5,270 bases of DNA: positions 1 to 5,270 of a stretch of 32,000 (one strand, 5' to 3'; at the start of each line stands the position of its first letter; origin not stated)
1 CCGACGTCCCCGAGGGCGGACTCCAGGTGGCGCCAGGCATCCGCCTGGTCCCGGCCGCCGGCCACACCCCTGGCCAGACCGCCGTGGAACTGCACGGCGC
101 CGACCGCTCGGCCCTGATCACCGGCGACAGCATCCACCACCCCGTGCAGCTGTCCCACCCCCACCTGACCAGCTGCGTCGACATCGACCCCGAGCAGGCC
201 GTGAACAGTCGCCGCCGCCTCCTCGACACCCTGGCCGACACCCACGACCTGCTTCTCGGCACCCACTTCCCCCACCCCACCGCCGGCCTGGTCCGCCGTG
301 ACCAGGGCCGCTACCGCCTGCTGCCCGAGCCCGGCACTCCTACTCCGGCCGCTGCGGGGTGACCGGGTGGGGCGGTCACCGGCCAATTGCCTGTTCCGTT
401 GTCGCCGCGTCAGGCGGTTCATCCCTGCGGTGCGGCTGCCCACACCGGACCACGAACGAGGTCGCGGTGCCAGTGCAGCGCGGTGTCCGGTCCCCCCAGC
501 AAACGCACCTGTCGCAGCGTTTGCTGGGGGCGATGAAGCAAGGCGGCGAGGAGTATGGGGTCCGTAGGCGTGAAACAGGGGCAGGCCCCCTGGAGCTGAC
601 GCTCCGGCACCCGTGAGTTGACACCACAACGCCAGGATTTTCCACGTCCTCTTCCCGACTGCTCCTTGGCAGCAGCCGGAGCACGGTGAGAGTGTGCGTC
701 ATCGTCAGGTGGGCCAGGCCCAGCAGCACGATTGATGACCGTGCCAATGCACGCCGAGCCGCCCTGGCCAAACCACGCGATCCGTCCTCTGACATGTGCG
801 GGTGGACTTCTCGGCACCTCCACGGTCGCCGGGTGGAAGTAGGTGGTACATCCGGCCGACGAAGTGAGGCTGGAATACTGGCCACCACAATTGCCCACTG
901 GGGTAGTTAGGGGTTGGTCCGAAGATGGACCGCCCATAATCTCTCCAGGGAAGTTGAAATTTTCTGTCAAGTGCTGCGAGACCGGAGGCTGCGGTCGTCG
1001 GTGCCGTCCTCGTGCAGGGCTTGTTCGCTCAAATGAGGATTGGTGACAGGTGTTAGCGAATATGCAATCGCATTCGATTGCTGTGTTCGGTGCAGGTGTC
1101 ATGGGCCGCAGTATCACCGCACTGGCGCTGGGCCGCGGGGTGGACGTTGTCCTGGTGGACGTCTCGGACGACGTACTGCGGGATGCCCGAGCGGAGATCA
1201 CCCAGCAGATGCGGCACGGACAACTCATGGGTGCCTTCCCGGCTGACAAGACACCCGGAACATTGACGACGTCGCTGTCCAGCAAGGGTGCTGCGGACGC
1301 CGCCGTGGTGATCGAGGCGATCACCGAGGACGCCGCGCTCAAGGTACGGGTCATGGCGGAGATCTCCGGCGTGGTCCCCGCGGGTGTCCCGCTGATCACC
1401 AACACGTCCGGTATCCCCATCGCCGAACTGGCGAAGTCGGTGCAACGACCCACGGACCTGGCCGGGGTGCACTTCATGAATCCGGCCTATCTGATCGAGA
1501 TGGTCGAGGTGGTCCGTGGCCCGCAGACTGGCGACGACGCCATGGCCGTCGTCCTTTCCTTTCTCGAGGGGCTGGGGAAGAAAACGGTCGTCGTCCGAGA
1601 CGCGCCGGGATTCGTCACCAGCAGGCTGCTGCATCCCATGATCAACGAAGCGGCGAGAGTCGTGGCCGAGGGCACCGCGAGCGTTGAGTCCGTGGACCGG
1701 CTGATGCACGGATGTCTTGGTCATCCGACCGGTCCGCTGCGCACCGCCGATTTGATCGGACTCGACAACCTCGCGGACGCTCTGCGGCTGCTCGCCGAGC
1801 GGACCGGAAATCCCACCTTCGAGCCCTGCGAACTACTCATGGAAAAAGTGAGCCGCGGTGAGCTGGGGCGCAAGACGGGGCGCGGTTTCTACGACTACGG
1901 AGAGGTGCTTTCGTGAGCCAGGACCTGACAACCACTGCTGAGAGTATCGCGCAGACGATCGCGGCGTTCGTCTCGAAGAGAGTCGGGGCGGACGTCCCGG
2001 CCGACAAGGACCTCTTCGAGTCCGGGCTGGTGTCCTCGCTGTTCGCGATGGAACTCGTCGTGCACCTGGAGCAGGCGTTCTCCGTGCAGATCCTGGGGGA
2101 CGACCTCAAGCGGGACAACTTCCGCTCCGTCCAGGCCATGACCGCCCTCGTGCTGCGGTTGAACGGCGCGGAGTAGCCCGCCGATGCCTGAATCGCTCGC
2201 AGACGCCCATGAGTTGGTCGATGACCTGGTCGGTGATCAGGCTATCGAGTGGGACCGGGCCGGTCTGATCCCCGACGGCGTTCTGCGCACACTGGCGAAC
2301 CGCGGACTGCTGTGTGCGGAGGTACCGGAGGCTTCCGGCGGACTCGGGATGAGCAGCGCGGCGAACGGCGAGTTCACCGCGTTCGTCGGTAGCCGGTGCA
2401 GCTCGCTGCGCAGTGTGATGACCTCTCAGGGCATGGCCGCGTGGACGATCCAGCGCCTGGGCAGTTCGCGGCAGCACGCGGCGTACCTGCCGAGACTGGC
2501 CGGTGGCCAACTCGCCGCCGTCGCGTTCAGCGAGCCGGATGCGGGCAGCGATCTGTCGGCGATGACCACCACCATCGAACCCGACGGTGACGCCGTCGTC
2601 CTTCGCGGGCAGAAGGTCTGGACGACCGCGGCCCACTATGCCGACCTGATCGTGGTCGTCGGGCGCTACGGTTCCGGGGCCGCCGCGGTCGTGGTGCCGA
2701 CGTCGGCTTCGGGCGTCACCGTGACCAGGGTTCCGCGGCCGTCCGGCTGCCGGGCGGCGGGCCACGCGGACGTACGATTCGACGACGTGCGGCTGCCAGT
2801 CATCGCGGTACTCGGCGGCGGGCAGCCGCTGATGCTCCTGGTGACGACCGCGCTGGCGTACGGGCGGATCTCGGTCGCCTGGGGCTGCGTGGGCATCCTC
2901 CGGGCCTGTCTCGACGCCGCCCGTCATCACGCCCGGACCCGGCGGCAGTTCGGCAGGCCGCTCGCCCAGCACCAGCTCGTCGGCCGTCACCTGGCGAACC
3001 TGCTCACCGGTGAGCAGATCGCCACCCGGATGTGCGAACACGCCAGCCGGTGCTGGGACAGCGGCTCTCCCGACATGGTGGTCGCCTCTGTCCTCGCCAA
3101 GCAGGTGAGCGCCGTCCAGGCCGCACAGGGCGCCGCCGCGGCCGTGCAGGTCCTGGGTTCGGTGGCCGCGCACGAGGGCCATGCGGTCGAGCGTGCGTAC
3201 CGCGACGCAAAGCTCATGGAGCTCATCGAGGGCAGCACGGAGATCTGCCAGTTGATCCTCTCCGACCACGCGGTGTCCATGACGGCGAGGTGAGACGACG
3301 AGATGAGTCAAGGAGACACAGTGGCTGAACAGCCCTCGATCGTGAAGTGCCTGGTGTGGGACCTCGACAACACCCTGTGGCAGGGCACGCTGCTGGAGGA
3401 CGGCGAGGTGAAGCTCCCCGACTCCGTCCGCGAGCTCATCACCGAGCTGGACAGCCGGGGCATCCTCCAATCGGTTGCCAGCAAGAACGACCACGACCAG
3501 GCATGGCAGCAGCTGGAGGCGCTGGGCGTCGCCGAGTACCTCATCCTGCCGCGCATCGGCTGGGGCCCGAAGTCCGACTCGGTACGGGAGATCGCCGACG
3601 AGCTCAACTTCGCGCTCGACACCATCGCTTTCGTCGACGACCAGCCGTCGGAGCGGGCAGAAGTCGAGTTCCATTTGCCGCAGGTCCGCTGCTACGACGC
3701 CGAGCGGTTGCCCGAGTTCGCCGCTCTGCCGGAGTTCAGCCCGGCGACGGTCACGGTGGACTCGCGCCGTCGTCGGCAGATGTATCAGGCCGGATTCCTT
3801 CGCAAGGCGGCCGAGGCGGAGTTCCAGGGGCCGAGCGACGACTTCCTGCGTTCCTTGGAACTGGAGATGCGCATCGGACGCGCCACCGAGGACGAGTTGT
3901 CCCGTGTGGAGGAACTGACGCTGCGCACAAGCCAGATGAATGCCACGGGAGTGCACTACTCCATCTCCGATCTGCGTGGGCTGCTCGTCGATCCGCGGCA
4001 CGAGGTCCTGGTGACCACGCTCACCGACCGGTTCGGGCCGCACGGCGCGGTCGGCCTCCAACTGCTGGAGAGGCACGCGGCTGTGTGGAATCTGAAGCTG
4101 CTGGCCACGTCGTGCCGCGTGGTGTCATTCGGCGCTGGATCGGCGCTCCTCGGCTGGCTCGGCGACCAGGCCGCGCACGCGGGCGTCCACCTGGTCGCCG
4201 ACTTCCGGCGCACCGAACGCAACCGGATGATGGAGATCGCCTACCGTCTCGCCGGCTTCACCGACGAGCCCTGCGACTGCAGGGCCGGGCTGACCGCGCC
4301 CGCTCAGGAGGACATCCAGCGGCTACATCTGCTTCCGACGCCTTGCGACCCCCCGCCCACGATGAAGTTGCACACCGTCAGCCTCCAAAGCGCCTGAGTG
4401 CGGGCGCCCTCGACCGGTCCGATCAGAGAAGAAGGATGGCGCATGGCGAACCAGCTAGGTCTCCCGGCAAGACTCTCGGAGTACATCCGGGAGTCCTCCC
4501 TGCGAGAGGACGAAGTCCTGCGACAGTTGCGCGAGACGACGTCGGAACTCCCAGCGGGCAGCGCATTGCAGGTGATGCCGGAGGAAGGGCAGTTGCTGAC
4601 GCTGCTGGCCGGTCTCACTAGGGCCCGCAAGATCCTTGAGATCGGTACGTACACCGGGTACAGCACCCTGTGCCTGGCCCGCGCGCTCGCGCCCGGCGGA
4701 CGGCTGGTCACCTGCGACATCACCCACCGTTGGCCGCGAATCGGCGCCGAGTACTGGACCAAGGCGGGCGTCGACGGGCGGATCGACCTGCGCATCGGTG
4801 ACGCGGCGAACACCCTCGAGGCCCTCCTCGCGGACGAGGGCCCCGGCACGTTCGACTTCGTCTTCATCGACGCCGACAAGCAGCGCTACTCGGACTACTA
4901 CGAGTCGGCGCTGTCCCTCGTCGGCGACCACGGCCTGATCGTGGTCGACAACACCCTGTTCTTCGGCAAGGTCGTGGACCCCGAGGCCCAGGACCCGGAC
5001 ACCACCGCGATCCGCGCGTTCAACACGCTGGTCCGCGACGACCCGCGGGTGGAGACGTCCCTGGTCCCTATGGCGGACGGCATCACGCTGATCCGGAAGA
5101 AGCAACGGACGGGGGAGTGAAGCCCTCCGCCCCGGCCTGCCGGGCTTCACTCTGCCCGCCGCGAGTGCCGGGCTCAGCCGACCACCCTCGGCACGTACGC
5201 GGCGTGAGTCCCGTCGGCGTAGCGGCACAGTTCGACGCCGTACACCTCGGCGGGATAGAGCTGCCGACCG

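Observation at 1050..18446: Orphan mini assembly line: a complete methoxymalonyl-ACP cassette serving a single-polypeptide KSQ-primed PKS-TE, predicted product a C8 methoxy-triketide pyrone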

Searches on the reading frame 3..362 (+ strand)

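Call 6: search_protein_families(library=pfam, proteins=[window:3-362:+])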
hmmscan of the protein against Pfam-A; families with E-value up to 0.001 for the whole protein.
window:3-362:+ (119 aa): 0 families

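Call 9: search_protein_families(library=ncbifam, proteins=[window:3-362:+])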
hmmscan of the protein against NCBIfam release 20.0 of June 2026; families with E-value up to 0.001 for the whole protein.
window:3-362:+ (119 aa): 2 families
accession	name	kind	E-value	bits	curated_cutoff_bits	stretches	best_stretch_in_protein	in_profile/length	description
NF047979.1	lactonase_AidB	equivalog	5.2e-16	58.7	360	1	8-108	171-270/271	AidB family quorum-quenching N-acyl homoserine lactonase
NF047925.1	pyridox_lacton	equivalog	1.9e-05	24.6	325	1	4-82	168-245/268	4-pyridoxolactonase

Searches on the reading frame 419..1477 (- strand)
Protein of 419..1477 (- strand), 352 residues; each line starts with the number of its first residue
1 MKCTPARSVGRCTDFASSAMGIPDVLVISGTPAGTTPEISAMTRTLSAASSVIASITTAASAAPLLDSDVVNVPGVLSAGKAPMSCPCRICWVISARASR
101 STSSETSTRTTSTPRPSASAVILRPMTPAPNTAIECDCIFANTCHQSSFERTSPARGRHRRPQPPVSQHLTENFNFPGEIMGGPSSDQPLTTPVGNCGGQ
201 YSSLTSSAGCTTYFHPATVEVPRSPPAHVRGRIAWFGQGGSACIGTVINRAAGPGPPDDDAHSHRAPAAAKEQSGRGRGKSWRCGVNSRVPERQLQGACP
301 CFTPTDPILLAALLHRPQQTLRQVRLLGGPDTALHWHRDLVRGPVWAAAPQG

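Call 6: search_protein_families(library=pfam, proteins=[window:419-1477:-])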
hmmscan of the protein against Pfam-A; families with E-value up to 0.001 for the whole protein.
window:419-1477:- (352 aa): 0 families

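Call 9: search_protein_families(library=ncbifam, proteins=[window:419-1477:-])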
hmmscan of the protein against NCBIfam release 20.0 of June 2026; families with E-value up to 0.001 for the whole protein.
window:419-1477:- (352 aa): 0 families

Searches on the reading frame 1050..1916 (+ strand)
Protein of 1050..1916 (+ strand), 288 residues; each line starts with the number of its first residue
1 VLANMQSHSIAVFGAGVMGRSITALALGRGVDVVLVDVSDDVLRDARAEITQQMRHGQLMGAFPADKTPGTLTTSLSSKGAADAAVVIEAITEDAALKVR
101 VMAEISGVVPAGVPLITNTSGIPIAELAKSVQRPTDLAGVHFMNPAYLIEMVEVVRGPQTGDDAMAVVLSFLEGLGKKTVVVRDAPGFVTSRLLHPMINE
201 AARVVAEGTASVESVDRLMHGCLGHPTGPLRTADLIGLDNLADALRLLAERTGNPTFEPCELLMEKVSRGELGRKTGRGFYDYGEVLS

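Call 5: search_protein_families(library=pfam, proteins=[window:1050-1916:+])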
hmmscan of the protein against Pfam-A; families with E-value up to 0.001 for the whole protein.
window:1050-1916:+ (288 aa): 2 families
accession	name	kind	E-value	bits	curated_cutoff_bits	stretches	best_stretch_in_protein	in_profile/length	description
PF02737.24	3HCDH_N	-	1.1e-45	156.2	22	1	10-184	2-179/180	3-hydroxyacyl-CoA dehydrogenase, NAD binding domain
PF00725.27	3HCDH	-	1.3e-29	103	22.1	1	187-283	1-97/97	3-hydroxyacyl-CoA dehydrogenase, C-terminal domain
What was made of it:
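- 1062..1916 (+): 3-hydroxyacyl-CoA dehydrogenase homologue (FkbK/Asm13 role). An alternative GTG start lies at 1050. Pfam 3HCDH_N and 3HCDH, E 1e-45 and 1e-29 (call 5).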

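Call 9: search_protein_families(library=ncbifam, proteins=[window:1050-1916:+])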
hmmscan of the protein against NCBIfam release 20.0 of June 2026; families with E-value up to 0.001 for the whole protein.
window:1050-1916:+ (288 aa): 19 families
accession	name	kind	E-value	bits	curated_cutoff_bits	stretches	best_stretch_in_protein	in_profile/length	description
NF004474.0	PRK05808.1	subfamily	2.6e-72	243.5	408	1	6-283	2-282/283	3-hydroxybutyryl-CoA dehydrogenase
NF006722.0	PRK09260.1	equivalog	6.9e-65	219.1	429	1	9-284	4-282/289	3-hydroxyacyl-CoA dehydrogenase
NF005715.0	PRK07530.1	equivalog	2.3e-62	211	420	1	7-284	4-284/292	3-hydroxybutyryl-CoA dehydrogenase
NF006124.0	PRK08268.1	subfamily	8.4e-61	206.4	508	1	3-284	3-288/507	3-hydroxyacyl-CoA dehydrogenase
NF005875.0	PRK07819.1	subfamily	5.6e-59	199.9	319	1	8-283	6-286/287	3-hydroxybutyryl-CoA dehydrogenase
NF008727.0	PRK11730.1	equivalog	3.6e-55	187.6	870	1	7-284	313-593/717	fatty acid oxidation complex subunit alpha FadB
TIGR02279.1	PaaC-3OHAcCoADH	equivalog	1.7e-51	175.6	669.4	1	6-285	4-287/503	3-hydroxyacyl-CoA dehydrogenase PaaH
NF004699.0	PRK06035.1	equivalog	8.3e-51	172.9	500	1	7-282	3-289/294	3-hydroxyacyl-CoA dehydrogenase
NF008363.0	PRK11154.1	equivalog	4.3e-48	164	869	1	7-285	309-588/708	fatty acid oxidation complex subunit alpha FadJ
TIGR02441.1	fa_ox_alpha_mit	equivalog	1.6e-46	158.7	964.65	1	7-285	335-615/737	fatty acid oxidation complex subunit alpha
NF006143.0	PRK08293.1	equivalog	2.3e-46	158.4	312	1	5-284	2-288/291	3-hydroxyacyl-CoA dehydrogenase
TIGR02437.1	FadB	equivalog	3.4e-46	157.9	933.55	1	7-284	313-593/714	fatty acid oxidation complex subunit alpha FadB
NF006125.0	PRK08269.1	equivalog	9.4e-44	149.8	427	1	6-285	4-298/334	3-hydroxybutyryl-CoA dehydrogenase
NF042925.1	FHMPC_DH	equivalog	9.9e-43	146.6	500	1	9-284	2-281/304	5-formyl-3-hydroxy-2-methylpyridine 4-carboxylate 5-dehydrogenase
TIGR02440.1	FadJ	equivalog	1.3e-41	142.7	968.45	1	8-285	305-583/699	fatty acid oxidation complex subunit alpha FadJ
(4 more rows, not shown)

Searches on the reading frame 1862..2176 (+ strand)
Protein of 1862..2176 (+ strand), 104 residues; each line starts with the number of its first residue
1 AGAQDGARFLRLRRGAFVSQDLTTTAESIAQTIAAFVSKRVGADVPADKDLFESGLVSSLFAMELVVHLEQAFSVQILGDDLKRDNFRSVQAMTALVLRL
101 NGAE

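Call 5: search_protein_families(library=pfam, proteins=[window:1862-2176:+])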
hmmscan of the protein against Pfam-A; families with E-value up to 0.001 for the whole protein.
window:1862-2176:+ (104 aa): 1 family
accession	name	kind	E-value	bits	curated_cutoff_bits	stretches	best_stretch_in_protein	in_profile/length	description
PF00550.31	PP-binding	-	3.7e-06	27.6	20.8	1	37-96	7-66/67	Phosphopantetheine attachment site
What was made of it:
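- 1913..2176 (+): Discrete ACP that carries the extender unit (FkbJ/Asm14 role). Its start overlaps the 3HCDH stop codon. PP-binding, 27.6 bits against a cut-off of 20.8 (call 5).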

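Call 9: search_protein_families(library=ncbifam, proteins=[window:1862-2176:+])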
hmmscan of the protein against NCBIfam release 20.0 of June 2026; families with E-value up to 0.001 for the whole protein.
window:1862-2176:+ (104 aa): 4 families
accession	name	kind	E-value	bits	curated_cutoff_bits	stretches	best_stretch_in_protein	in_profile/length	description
NF005480.0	PRK07081.1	equivalog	1.8e-09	37.4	72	1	44-101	21-77/83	acyl carrier protein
NF058660.1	cispen_ACP_AmcB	equivalog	4.2e-08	33.2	80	1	46-101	19-79/80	cispentacin biosynthesis acyl carrier protein AmcB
NF003464.0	PRK05087.1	equivalog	7e-07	29.2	68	1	47-94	24-71/78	D-alanine--poly(phosphoribitol) ligase subunit DltC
NF002147.0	PRK00982.1-1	equivalog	0.00043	20.1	84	1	24-95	3-75/83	acyl carrier protein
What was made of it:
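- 1913..2176 (+): NCBIfam acyl carrier protein PRK07081, E 2e-9, below that model's cut-off (call 9).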

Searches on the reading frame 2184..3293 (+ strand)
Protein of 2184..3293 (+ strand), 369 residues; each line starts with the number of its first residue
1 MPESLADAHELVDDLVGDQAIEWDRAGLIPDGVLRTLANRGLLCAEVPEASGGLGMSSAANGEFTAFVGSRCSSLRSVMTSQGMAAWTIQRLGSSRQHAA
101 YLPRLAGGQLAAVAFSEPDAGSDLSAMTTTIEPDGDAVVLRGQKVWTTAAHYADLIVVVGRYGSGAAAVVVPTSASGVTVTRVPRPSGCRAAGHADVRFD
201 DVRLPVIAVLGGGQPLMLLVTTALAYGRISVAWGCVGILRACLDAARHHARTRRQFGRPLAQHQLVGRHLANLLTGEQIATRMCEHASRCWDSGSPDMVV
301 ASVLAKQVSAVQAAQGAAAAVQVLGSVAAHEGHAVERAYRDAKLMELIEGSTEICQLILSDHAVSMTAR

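Call 5: search_protein_families(library=pfam, proteins=[window:2184-3293:+])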
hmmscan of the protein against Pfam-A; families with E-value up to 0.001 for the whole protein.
window:2184-3293:+ (369 aa): 4 families
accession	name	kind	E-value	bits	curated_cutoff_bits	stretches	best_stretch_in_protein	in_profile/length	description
PF00441.29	Acyl-CoA_dh_1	-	9e-31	107.5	22.4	1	219-360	6-146/150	Acyl-CoA dehydrogenase, C-terminal domain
PF02770.24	Acyl-CoA_dh_M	-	4.6e-20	72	33.3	1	112-202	1-97/97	Acyl-CoA dehydrogenase, middle domain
PF02771.21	Acyl-CoA_dh_N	-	1.1e-16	61.7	22.9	1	7-108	10-112/113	Acyl-CoA dehydrogenase, N-terminal domain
PF08028.16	Acyl-CoA_dh_2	-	2e-08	35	22.7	1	234-345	6-126/134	Acyl-CoA dehydrogenase, C-terminal domain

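Call 9: search_protein_families(library=ncbifam, proteins=[window:2184-3293:+])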
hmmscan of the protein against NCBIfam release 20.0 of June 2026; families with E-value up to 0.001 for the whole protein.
window:2184-3293:+ (369 aa): 22 families
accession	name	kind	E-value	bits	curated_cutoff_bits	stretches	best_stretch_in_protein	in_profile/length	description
NF042972.1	AcrlCoAredClosAcrC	equivalog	2.1e-49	168.2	640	1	9-362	17-375/378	acryloyl-CoA reductase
NF045552.1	GlutCoADH_Des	equivalog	1.4e-48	166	470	1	10-360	18-376/387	glutaryl-CoA dehydrogenase Acd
NF043006.1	CyhCrbnylCoADH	equivalog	2.8e-40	138.5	650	1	11-360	18-372/380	cyclohexane-1-carbonyl-CoA dehydrogenase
NF058590.1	AcCoDHFadEBacil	equivalog_domain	1.4e-39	136.1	600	1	33-362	58-409/586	acyl-CoA dehydrogenase FadE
NF042439.1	SulpropCoADesulf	equivalog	3.9e-38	131.2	600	1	7-364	3-371/379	3-sulfinopropanoyl-CoA desulfinase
NF045652.1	ProlPCPDhRedW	equivalog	3.7e-37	128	650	1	38-355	41-365/376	L-prolyl-[peptidyl-carrier protein] dehydrogenase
TIGR03207.1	cyc_hxne_CoA_dh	equivalog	1.9e-34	119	575.35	1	8-362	12-370/372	cyclohexanecarboxyl-CoA dehydrogenase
NF053553.1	prodigi_MBC_PigA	equivalog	2e-32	112.8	500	1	36-360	44-376/381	prodigiosin MBC biosynthesis dehydrogenase PigA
NF052270.1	Staph_DH_FadE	equivalog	6.7e-30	104.1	600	1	78-361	105-391/400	acyl-CoA dehydrogenase FadE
NF008997.0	PRK12341.1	equivalog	6e-29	101.3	537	1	10-355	18-368/382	acyl-CoA dehydrogenase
NF002885.1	PRK03354.1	equivalog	2.5e-27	95.9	540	1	22-362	31-372/378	crotonobetainyl-CoA dehydrogenase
TIGR04022.1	sulfur_SfnB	equivalog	3.9e-22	78.7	430.9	1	3-343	9-360/391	SfnB family sulfur acquisition oxidoreductase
NF049984.1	Rv1679_FadE16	equivalog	2.8e-21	76.2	600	1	12-344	8-346/371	Rv1679 family acyl-CoA dehydrogenase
NF007000.1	PRK09463.1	subfamily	4.8e-20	71.5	600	2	13-129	59-177/726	acyl-CoA dehydrogenase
TIGR03204.1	pimC_large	equivalog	1.5e-19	70.2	623.85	1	35-329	47-344/395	pimeloyl-CoA dehydrogenase large subunit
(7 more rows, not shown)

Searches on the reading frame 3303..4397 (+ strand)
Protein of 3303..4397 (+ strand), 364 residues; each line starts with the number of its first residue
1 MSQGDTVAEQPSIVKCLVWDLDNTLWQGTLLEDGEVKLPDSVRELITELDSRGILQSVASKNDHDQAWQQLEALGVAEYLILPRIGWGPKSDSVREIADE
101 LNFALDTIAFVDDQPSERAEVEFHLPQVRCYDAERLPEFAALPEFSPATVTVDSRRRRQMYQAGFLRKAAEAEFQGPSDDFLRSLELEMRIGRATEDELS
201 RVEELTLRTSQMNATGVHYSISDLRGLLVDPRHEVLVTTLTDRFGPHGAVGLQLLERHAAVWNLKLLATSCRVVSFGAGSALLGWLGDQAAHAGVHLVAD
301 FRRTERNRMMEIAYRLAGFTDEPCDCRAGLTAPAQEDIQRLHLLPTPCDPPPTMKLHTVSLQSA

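Call 5: search_protein_families(library=pfam, proteins=[window:3303-4397:+])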
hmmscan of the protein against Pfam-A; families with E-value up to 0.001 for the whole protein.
window:3303-4397:+ (364 aa): 2 families
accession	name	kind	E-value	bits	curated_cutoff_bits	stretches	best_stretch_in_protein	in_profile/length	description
PF00702.32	Hydrolase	-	2.8e-06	28.3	26.4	0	35-115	96-181/191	haloacid dehalogenase-like hydrolase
PF13419.12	HAD_2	-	0.00032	21.3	23.8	0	33-115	75-162/178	Haloacid dehalogenase-like hydrolase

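Call 8: find_encoding_contigs(protein=window:3303-4397:+, flank=10000, max_places=10)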
Protein window:3303-4397:+ (364 aa): 1 contig read that carries it; 1 place shown.
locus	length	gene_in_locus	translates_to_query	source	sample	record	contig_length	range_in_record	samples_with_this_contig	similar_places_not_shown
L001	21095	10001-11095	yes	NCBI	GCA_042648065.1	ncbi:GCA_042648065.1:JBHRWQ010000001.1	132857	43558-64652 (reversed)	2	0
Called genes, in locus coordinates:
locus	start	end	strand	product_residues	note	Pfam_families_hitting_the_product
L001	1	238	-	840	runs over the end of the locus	PF02687:FtsX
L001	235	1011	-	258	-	PF00005:ABC_tran, PF13304:AAA_21 (faint)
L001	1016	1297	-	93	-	PF05423:Mycobact_memb (weak)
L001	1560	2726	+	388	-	PF07730:HisKA_3, PF02518:HATPase_c (weak)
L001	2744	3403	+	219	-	PF00072:Response_reg, PF00196:GerE, PF04545:Sigma70_r4 (faint), PF08281:Sigma70_r4_2 (weak)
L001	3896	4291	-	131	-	PF12680:SnoaL_2 (weak)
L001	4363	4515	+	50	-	-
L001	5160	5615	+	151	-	PF01978:TrmB (faint), PF13545:HTH_Crp_2 (faint), PF12840:HTH_20 (faint), PF12802:MarR_2, PF13404:HTH_AsnC-type (weak), PF13412:HTH_24, PF01047:MarR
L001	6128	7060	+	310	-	PF00753:Lactamase_B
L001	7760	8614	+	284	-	PF02737:3HCDH_N, PF00725:3HCDH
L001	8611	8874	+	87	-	PF00550:PP-binding (weak)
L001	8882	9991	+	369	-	PF02771:Acyl-CoA_dh_N, PF02770:Acyl-CoA_dh_M, PF00441:Acyl-CoA_dh_1, PF08028:Acyl-CoA_dh_2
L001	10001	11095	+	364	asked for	PF00702:Hydrolase (faint)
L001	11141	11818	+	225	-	PF01596:Methyltransf_3, PF13578:Methyltransf_24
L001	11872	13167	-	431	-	PF02627:CMD (faint)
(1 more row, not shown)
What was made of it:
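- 3303..4397 (+): FkbH-family phosphatase/glyceryl transferase (Asm16 role). An exact-match look-up places the window in GCA_042648065.1, contig JBHRWQ010000001.1 (call 8).
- Checked: The native contig has MarR, two-component and ABC transporter genes 2-9 kb upstream (call 8).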

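Call 9: search_protein_families(library=ncbifam, proteins=[window:3303-4397:+])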
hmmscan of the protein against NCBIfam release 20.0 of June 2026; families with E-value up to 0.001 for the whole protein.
window:3303-4397:+ (364 aa): 2 families
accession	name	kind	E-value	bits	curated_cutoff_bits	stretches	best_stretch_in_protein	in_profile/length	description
TIGR01686.1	FkbH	subfamily_domain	6.8e-108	360.6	146.65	1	13-322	2-322/323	FkbH domain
TIGR01681.1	HAD-SF-IIIC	subfamily_domain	2.7e-19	70.3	35.75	1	15-124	1-131/132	HAD-IIIC family phosphatase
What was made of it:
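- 3303..4397 (+): TIGR01686 FkbH domain, 360.6 bits against a cut-off of 146.65 (call 9).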

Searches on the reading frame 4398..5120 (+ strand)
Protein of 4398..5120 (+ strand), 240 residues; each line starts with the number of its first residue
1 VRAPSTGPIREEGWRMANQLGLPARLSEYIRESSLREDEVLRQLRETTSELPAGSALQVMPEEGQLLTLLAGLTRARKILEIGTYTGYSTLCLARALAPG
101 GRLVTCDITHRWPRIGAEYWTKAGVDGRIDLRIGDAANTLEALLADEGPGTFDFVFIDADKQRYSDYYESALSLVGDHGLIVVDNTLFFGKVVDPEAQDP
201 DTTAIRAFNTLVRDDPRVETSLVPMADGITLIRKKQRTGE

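Call 5: search_protein_families(library=pfam, proteins=[window:4398-5120:+])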
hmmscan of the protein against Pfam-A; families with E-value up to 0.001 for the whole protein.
window:4398-5120:+ (240 aa): 4 families
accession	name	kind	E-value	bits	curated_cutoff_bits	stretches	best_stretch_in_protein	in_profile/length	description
PF01596.23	Methyltransf_3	-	3.1e-63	213.2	22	1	32-235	2-204/204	O-methyltransferase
PF13578.12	Methyltransf_24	-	5.8e-16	59.7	26.3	1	80-185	1-104/105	Methyltransferase domain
PF01135.25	PCMT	-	9.6e-05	22.7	20.3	1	65-114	64-112/210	Protein-L-isoaspartate(D-aspartate) O-methyltransferase (PCMT)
PF13649.12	Methyltransf_25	-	0.00095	20.2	27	0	79-157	1-70/97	Methyltransferase domain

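Call 9: search_protein_families(library=ncbifam, proteins=[window:4398-5120:+])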
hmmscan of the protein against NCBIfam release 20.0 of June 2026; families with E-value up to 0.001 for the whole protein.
window:4398-5120:+ (240 aa): 0 families
